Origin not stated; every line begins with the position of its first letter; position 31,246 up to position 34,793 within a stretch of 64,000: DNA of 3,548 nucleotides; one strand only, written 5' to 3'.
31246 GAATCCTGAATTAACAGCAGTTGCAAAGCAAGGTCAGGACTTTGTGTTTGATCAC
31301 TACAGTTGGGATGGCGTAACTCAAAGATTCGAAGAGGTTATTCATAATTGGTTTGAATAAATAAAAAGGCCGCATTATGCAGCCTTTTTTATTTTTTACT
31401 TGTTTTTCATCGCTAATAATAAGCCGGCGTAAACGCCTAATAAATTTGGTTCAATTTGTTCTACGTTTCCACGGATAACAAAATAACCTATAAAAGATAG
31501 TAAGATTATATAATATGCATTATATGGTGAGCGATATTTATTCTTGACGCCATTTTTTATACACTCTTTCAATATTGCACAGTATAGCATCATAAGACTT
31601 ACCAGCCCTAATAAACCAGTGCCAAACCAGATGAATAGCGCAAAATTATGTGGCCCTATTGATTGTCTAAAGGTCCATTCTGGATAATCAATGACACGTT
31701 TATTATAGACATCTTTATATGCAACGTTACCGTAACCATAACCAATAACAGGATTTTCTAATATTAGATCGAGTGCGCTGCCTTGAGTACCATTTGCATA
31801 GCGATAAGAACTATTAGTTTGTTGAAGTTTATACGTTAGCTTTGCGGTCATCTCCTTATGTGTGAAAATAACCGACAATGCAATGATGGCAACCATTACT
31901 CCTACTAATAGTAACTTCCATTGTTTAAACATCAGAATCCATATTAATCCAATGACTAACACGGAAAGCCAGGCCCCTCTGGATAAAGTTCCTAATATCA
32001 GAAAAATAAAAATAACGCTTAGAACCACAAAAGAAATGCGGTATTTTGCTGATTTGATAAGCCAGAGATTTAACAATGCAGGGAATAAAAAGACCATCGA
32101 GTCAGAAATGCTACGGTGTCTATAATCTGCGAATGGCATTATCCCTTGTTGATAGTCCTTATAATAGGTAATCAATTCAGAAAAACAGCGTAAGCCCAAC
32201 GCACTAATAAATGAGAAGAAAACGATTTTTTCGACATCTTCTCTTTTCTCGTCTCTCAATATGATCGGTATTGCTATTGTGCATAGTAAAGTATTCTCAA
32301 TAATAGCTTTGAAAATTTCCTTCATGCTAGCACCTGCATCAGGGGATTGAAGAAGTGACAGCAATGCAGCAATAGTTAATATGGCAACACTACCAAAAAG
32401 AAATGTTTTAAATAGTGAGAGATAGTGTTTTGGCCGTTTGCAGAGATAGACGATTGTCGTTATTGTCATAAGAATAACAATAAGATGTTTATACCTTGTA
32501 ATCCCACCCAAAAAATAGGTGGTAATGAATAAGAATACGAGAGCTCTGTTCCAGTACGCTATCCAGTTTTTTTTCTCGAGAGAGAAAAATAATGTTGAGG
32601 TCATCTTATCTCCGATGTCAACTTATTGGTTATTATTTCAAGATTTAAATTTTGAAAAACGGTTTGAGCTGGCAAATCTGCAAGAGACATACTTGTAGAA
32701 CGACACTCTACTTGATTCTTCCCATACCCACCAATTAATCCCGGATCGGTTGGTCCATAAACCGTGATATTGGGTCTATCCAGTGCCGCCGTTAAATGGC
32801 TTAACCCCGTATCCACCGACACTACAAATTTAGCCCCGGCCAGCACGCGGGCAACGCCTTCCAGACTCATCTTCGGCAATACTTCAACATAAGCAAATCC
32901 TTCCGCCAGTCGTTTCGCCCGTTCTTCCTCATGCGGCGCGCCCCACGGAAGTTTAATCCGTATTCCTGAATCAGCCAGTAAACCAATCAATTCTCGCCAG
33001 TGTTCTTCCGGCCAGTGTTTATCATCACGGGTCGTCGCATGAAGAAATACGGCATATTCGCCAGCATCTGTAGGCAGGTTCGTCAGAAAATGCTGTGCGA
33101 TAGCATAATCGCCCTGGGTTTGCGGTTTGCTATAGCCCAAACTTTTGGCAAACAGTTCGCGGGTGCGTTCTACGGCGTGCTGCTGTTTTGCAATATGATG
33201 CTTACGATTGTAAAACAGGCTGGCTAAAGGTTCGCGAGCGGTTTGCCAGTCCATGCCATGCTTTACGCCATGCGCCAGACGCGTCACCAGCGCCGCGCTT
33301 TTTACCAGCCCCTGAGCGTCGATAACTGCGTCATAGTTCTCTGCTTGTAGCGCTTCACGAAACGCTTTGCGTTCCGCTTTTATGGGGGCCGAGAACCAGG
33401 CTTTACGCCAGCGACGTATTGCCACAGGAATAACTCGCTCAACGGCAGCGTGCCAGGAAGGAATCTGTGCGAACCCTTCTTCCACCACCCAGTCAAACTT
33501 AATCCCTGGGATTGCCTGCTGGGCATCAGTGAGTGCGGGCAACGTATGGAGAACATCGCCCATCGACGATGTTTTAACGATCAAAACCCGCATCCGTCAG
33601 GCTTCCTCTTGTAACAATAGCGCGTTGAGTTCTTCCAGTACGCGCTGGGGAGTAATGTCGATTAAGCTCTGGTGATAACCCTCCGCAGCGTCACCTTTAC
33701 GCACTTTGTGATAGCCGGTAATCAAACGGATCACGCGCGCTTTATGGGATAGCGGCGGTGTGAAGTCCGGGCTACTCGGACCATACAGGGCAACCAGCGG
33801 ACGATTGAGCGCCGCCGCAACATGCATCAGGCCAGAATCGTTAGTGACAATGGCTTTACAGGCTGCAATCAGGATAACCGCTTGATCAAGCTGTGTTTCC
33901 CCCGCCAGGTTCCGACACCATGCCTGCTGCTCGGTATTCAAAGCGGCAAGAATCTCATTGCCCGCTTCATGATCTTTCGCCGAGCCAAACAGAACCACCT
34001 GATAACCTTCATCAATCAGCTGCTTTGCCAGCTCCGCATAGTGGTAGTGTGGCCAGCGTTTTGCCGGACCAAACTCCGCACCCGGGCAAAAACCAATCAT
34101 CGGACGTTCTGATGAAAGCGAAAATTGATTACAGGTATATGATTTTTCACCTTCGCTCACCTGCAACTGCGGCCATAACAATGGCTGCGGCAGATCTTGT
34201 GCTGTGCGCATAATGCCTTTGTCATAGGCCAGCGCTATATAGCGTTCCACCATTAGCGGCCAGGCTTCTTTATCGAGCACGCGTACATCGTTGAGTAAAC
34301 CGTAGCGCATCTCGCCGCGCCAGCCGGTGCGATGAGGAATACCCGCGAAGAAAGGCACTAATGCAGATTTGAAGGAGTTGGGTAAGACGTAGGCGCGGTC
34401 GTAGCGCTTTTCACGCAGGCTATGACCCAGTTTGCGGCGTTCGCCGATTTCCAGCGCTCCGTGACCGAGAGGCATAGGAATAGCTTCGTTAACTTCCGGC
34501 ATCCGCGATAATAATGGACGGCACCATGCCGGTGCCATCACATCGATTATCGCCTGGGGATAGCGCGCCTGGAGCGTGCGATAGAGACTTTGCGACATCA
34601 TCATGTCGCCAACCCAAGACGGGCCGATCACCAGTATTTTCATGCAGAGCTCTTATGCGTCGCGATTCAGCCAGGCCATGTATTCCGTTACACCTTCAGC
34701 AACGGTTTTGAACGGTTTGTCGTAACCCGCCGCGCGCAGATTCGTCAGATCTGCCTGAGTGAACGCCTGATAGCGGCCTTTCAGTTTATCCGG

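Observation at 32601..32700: waaC 3' end abuts the variable block and overlaps the waaL start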

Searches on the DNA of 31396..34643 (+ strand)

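Call 4: search_dna_similar(query=window:31396-34643:+, collection=ecoli_genomes, mode=near, rows=spread, max_rows=40)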
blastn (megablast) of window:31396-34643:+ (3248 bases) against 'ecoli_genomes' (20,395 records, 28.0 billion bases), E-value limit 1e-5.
Records with a match: 5425; places in all: 5425; records where one place covers at least 80% of the query: 1364.
Genomes with a match: 5424 of 5426; with a place that covers at least 80% of the query: 1364. Places per genome that has any: lowest 1, median 1, highest 2. On chromosomes: 5424 places; on plasmids: 1.
Best place of each record, by identity: >=99% 1950; 95-99% 3474; 90-95% 1.
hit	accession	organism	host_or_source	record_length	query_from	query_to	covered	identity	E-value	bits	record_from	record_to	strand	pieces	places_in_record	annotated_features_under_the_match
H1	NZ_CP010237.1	Escherichia coli strain S43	not applicable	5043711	1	3248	100%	100.0%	0e+0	5999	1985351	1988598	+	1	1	rfaL: O-antigen ligase RfaL | rfaF: ADP-heptose--LPS heptosyltransferase RfaF | rfaC: lipopolysaccharide heptosyltransferase RfaC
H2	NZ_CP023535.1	Escherichia coli strain FDAARGOS_403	Homo sapiens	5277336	1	3248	100%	99.5%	0e+0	5915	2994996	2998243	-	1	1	rfaL: O-antigen ligase RfaL | rfaF: ADP-heptose--LPS heptosyltransferase RfaF | rfaC: lipopolysaccharide heptosyltransferase RfaC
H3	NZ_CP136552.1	Escherichia coli O104:H4 strain rpoS_ATGtoATA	Homo sapiens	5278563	1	3248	100%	99.5%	0e+0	5915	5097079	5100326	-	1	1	rfaL: O-antigen ligase RfaL | rfaF: ADP-heptose--LPS heptosyltransferase RfaF | rfaC: lipopolysaccharide heptosyltransferase RfaC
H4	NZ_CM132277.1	Escherichia coli strain 19AR0656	Homo sapiens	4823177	1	3248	100%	99.5%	0e+0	5915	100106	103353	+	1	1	rfaL: O-antigen ligase RfaL | rfaF: ADP-heptose--LPS heptosyltransferase RfaF | rfaC: lipopolysaccharide heptosyltransferase RfaC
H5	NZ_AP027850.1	Escherichia coli strain 2017.18.04CC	Homo sapiens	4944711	1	3248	100%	99.5%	0e+0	5910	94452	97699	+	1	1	rfaL: O-antigen ligase RfaL | rfaF: ADP-heptose--LPS heptosyltransferase RfaF | rfaC: lipopolysaccharide heptosyltransferase RfaC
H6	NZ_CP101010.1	Escherichia coli strain ET76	sediment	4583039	1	3248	100%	99.5%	0e+0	5904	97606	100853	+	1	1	rfaL: O-antigen ligase RfaL | rfaF: ADP-heptose--LPS heptosyltransferase RfaF | rfaC: lipopolysaccharide heptosyltransferase RfaC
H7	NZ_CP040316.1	Escherichia coli strain CV261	cattle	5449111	1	3248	100%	99.4%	0e+0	5893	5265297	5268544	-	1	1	rfaL: O-antigen ligase RfaL | rfaF: ADP-heptose--LPS heptosyltransferase RfaF | rfaC: lipopolysaccharide heptosyltransferase RfaC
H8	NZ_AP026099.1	Escherichia coli strain 61_150228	Homo sapiens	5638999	1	3248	100%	99.4%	0e+0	5893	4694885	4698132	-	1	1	rfaL: O-antigen ligase RfaL | rfaF: ADP-heptose--LPS heptosyltransferase RfaF | rfaC: lipopolysaccharide heptosyltransferase RfaC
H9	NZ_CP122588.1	Escherichia coli strain ETEC6335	Sus scrofa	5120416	1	3248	100%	99.3%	0e+0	5866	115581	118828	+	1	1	rfaL: O-antigen ligase RfaL | rfaF: ADP-heptose--LPS heptosyltransferase RfaF | rfaC: lipopolysaccharide heptosyltransferase RfaC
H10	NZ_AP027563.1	Escherichia coli strain LR-58-2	Homo sapiens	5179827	1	3248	100%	98.0%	0e+0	5633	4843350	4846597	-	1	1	rfaL: O-antigen ligase RfaL | rfaF: ADP-heptose--LPS heptosyltransferase RfaF | rfaC: lipopolysaccharide heptosyltransferase RfaC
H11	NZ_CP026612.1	Escherichia coli strain DTU-1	in vitro laboratory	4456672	1318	3248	59%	100.0%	0e+0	3567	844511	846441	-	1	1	rfaF: ADP-heptose--LPS heptosyltransferase RfaF | rfaC: lipopolysaccharide heptosyltransferase RfaC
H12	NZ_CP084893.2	Escherichia coli strain g94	laboratory experiment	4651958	1318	3248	59%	100.0%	0e+0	3567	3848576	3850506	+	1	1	rfaF: ADP-heptose--LPS heptosyltransferase RfaF | rfaC: lipopolysaccharide heptosyltransferase RfaC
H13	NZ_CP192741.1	Escherichia coli strain TUM22764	Laboratory developed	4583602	1318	3248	59%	100.0%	0e+0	3567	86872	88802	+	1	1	rfaF: ADP-heptose--LPS heptosyltransferase RfaF | rfaC: lipopolysaccharide heptosyltransferase RfaC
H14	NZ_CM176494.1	Escherichia coli strain Eco_24-2013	canine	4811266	1318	3248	59%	99.9%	0e+0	3561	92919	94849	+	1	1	rfaF: ADP-heptose--LPS heptosyltransferase RfaF | rfaC: lipopolysaccharide heptosyltransferase RfaC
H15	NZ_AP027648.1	Escherichia coli strain PSJ-36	Homo sapiens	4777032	1318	3248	59%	99.3%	0e+0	3494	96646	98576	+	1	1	rfaF: ADP-heptose--LPS heptosyltransferase RfaF | rfaC: lipopolysaccharide heptosyltransferase RfaC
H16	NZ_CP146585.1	Escherichia coli strain A1.S1.160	Homo sapiens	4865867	1318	3248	59%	99.2%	0e+0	3478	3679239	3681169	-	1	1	rfaF: ADP-heptose--LPS heptosyltransferase RfaF | rfaC: lipopolysaccharide heptosyltransferase RfaC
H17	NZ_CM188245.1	Escherichia coli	chicken farms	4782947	1318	3248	59%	99.0%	0e+0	3456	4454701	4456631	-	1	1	rfaF: ADP-heptose--LPS heptosyltransferase RfaF | rfaC: lipopolysaccharide heptosyltransferase RfaC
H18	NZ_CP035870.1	Escherichia coli strain E2528-C1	Homo sapiens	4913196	1318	3248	59%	98.8%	0e+0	3434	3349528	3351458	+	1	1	rfaF: ADP-heptose--LPS heptosyltransferase RfaF | rfaC: lipopolysaccharide heptosyltransferase RfaC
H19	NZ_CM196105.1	Escherichia coli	urban waste bin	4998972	1318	3248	59%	98.8%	0e+0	3434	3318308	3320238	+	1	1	rfaF: ADP-heptose--LPS heptosyltransferase RfaF | rfaC: lipopolysaccharide heptosyltransferase RfaC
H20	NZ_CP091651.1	Escherichia coli strain KTa008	river water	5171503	1315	3248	60%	98.5%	0e+0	3411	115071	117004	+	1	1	rfaF: ADP-heptose--LPS heptosyltransferase RfaF | rfaC: lipopolysaccharide heptosyltransferase RfaC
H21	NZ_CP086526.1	Escherichia coli strain Ec-042-T20-MAC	Homo sapiens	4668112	1318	3248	59%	98.7%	0e+0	3422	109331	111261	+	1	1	rfaF: ADP-heptose--LPS heptosyltransferase RfaF | rfaC: lipopolysaccharide heptosyltransferase RfaC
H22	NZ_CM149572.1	Escherichia coli strain MEI3A-1023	Soil surface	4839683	1318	3248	59%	98.7%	0e+0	3422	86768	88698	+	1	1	rfaF: ADP-heptose--LPS heptosyltransferase RfaF | rfaC: lipopolysaccharide heptosyltransferase RfaC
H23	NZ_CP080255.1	Escherichia coli strain SJC33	Chicken fecal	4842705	1315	3248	60%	98.4%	0e+0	3406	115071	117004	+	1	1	rfaF: ADP-heptose--LPS heptosyltransferase RfaF | rfaC: lipopolysaccharide heptosyltransferase RfaC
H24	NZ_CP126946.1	Escherichia coli O78:H51 strain APEC E18005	Gallus gallus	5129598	1318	3248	59%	98.5%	0e+0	3411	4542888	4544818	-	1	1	rfaF: ADP-heptose--LPS heptosyltransferase RfaF | rfaC: lipopolysaccharide heptosyltransferase RfaC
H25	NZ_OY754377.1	Escherichia coli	-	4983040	1315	3248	60%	98.4%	0e+0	3400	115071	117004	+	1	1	rfaF: ADP-heptose--LPS heptosyltransferase RfaF | rfaC: lipopolysaccharide heptosyltransferase RfaC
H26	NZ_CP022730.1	Escherichia coli strain SA186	Homo sapiens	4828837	1318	3248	59%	98.3%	0e+0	3389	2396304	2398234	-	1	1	rfaF: ADP-heptose--LPS heptosyltransferase RfaF | rfaC: lipopolysaccharide heptosyltransferase RfaC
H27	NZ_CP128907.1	Escherichia coli strain TUM13881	Homo sapiens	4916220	1318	3248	59%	98.3%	0e+0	3389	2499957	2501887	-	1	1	rfaF: ADP-heptose--LPS heptosyltransferase RfaF | rfaC: lipopolysaccharide heptosyltransferase RfaC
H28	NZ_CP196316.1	Escherichia coli strain AH19B041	Homo sapiens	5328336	1318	3248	59%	98.3%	0e+0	3389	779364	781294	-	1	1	rfaF: ADP-heptose--LPS heptosyltransferase RfaF | rfaC: lipopolysaccharide heptosyltransferase RfaC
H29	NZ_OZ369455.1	Escherichia coli strain Esc24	not applicable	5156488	1318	3248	59%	98.3%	0e+0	3389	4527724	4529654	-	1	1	rfaF: ADP-heptose--LPS heptosyltransferase RfaF | rfaC: lipopolysaccharide heptosyltransferase RfaC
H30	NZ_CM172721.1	Escherichia coli strain FCI23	Homo sapiens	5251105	1318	3248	59%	98.3%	0e+0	3389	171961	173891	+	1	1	rfaF: ADP-heptose--LPS heptosyltransferase RfaF | rfaC: lipopolysaccharide heptosyltransferase RfaC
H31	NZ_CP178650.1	Escherichia coli strain VTB96816v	Chicken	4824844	1318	3248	59%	98.3%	0e+0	3384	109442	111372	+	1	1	rfaF: ADP-heptose--LPS heptosyltransferase RfaF | rfaC: lipopolysaccharide heptosyltransferase RfaC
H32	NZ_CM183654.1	Escherichia coli strain GmM077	Homo sapiens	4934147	1318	3248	59%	98.1%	0e+0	3362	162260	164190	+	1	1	rfaF: ADP-heptose--LPS heptosyltransferase RfaF | rfaC: lipopolysaccharide heptosyltransferase RfaC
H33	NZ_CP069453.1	Escherichia coli strain FDAARGOS_1254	Homo sapiens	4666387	1318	3248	59%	97.7%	0e+0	3317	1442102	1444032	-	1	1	rfaF: ADP-heptose--LPS heptosyltransferase RfaF | rfaC: lipopolysaccharide heptosyltransferase RfaC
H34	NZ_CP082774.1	Escherichia coli O16:H6 strain CU37RT-2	Homo sapiens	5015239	1318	3248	59%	97.6%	0e+0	3312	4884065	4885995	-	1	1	rfaF: ADP-heptose--LPS heptosyltransferase RfaF | rfaC: lipopolysaccharide heptosyltransferase RfaC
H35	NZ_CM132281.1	Escherichia coli strain 19AR0253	Homo sapiens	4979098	1318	3248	59%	97.6%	0e+0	3312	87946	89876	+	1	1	rfaF: ADP-heptose--LPS heptosyltransferase RfaF | rfaC: lipopolysaccharide heptosyltransferase RfaC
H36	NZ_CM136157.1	Escherichia coli strain PRO_A-1474-6M-A_ESBL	Homo sapiens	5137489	1318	3248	59%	97.6%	0e+0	3306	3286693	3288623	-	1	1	rfaF: ADP-heptose--LPS heptosyltransferase RfaF | rfaC: lipopolysaccharide heptosyltransferase RfaC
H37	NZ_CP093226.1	Escherichia coli strain EC-16-35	Homo sapiens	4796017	1315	3248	60%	96.1%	0e+0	3157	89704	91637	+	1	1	rfaF: ADP-heptose--LPS heptosyltransferase RfaF | rfaC: lipopolysaccharide heptosyltransferase RfaC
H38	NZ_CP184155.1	Escherichia coli strain C21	Homo sapiens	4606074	1315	3248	60%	96.1%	0e+0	3157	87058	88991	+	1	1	rfaF: ADP-heptose--LPS heptosyltransferase RfaF | rfaC: lipopolysaccharide heptosyltransferase RfaC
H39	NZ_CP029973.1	Escherichia coli strain 51008369SK1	Dog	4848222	1318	3248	59%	96.2%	0e+0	3157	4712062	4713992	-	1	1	rfaF: ADP-heptose--LPS heptosyltransferase RfaF | rfaC: lipopolysaccharide heptosyltransferase RfaC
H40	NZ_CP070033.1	Escherichia coli strain FDAARGOS_1337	Homo sapiens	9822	1318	1655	10%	99.7%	2e-173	619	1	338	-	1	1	glycosyltransferase family 9 protein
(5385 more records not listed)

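Call 5: get_annotated_region(hit=H11, flank=3500)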
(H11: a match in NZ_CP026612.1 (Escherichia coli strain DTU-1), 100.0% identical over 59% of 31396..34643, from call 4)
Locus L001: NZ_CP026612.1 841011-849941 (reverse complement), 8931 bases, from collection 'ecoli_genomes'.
description: Escherichia coli strain DTU-1 chromosome, complete genome
organism: Escherichia coli strain DTU-1 (NCBI taxid 562)
replicon: chromosome; assembly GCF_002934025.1
host: -; source: in vitro laboratory; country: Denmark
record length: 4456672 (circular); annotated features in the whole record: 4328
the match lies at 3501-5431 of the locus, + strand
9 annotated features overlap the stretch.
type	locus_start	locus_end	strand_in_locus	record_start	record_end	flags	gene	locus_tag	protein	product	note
CDS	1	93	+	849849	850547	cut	rfaY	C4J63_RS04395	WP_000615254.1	lipopolysaccharide core heptose(II) kinase RfaY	-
CDS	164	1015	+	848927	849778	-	waaZ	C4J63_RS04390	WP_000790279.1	3-deoxy-D-manno-oct-2-ulosonate III transferase WaaZ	-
CDS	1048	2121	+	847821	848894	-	waaU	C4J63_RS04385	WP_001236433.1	glycosyltransferase family 9 protein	-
CDS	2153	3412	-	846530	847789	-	waaL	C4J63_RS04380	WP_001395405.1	O-antigen ligase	-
CDS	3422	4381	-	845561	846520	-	rfaC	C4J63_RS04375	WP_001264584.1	lipopolysaccharide heptosyltransferase RfaC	-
CDS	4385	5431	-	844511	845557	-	rfaF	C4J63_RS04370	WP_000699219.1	ADP-heptose--LPS heptosyltransferase RfaF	-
CDS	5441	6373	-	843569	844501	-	rfaD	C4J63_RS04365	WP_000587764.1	ADP-glyceromanno-heptose 6-epimerase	-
CDS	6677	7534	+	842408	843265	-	yibB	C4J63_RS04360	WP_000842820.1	protein YibB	-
CDS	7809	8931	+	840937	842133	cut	kbl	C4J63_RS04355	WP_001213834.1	glycine C-acetyltransferase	-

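Call 6: get_annotated_region(hit=H20, flank=3500)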
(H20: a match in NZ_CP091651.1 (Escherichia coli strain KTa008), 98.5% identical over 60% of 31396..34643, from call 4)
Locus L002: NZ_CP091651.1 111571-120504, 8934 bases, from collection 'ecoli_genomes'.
description: Escherichia coli strain KTa008 chromosome, complete genome
organism: Escherichia coli strain KTa008 (NCBI taxid 562)
replicon: chromosome; assembly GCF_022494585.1
host: -; source: river water; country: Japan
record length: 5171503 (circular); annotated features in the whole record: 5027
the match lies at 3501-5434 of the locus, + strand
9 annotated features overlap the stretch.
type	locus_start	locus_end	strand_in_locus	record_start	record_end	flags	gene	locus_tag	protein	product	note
CDS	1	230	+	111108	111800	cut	rfaY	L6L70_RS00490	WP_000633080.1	lipopolysaccharide core heptose(II) kinase RfaY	-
CDS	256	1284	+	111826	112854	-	-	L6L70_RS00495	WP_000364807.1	UDP-galactose--(galactosyl) LPS alpha1,2-galactosyltransferase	-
CDS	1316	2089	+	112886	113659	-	-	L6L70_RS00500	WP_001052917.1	glycosyltransferase family 25 protein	-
CDS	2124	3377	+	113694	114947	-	-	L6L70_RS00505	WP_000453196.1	O-antigen ligase family protein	-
CDS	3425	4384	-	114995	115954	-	rfaC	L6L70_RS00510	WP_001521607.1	lipopolysaccharide heptosyltransferase RfaC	-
CDS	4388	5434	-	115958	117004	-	rfaF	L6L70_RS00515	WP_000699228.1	ADP-heptose--LPS heptosyltransferase RfaF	-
CDS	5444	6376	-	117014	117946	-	rfaD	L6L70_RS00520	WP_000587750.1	ADP-glyceromanno-heptose 6-epimerase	-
CDS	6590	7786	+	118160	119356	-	kbl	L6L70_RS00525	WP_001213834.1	glycine C-acetyltransferase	-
CDS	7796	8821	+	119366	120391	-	tdh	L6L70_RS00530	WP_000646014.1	L-threonine 3-dehydrogenase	-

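Call 7: get_annotated_region(hit=H37, flank=3500)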
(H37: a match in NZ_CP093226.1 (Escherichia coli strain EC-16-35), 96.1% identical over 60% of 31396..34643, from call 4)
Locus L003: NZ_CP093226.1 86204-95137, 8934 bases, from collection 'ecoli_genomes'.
description: Escherichia coli strain EC-16-35 chromosome, complete genome
organism: Escherichia coli strain EC-16-35 (NCBI taxid 562)
replicon: chromosome; assembly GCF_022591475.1
host: Homo sapiens; source: ascites; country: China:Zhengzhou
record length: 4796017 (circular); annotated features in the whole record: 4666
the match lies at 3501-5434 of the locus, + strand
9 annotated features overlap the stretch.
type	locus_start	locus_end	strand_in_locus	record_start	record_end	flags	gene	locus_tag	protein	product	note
CDS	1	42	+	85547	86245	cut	rfaY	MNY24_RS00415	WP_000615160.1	lipopolysaccharide core heptose(II) kinase RfaY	-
CDS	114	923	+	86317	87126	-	waaZ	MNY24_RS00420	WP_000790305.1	3-deoxy-D-manno-oct-2-ulosonate III transferase WaaZ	-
CDS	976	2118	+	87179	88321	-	-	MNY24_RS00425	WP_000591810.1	lipopolysaccharide N-acetylglucosaminyltransferase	-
CDS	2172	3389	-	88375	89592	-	rfaL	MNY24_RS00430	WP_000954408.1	O-antigen ligase RfaL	-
CDS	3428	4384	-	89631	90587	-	rfaC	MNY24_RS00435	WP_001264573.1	lipopolysaccharide heptosyltransferase RfaC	-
CDS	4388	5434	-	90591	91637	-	rfaF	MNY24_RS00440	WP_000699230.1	ADP-heptose--LPS heptosyltransferase RfaF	-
CDS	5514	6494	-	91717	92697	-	rfaD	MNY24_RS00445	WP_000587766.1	ADP-glyceromanno-heptose 6-epimerase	-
CDS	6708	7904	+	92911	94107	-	kbl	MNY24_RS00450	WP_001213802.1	glycine C-acetyltransferase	-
CDS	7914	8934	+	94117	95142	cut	tdh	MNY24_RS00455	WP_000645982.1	L-threonine 3-dehydrogenase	-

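Call 8: get_annotated_region(hit=H33, flank=3500)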
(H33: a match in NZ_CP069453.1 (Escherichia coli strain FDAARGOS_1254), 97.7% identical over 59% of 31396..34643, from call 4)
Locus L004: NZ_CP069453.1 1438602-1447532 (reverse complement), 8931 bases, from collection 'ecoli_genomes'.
description: Escherichia coli strain FDAARGOS_1254 chromosome, complete genome
organism: Escherichia coli strain FDAARGOS_1254 (NCBI taxid 562)
replicon: chromosome; assembly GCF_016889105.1
host: Homo sapiens; source: missing; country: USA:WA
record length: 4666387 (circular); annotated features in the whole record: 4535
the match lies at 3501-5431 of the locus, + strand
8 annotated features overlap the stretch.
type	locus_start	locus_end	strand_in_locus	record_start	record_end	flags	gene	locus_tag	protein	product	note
CDS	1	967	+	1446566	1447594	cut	-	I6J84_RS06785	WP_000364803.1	UDP-galactose--(galactosyl) LPS alpha1,2-galactosyltransferase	-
CDS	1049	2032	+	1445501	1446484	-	-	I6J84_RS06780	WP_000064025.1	glycosyltransferase family 2 protein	-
CDS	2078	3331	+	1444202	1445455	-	-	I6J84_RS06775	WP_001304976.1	O-antigen ligase family protein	-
CDS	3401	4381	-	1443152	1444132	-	rfaC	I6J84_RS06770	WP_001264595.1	lipopolysaccharide heptosyltransferase RfaC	-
CDS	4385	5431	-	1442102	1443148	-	rfaF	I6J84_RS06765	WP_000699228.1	ADP-heptose--LPS heptosyltransferase RfaF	-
CDS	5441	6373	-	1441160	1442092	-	rfaD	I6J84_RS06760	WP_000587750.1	ADP-glyceromanno-heptose 6-epimerase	-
CDS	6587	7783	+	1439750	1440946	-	kbl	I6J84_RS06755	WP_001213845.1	glycine C-acetyltransferase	-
CDS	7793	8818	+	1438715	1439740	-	tdh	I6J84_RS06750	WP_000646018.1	L-threonine 3-dehydrogenase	-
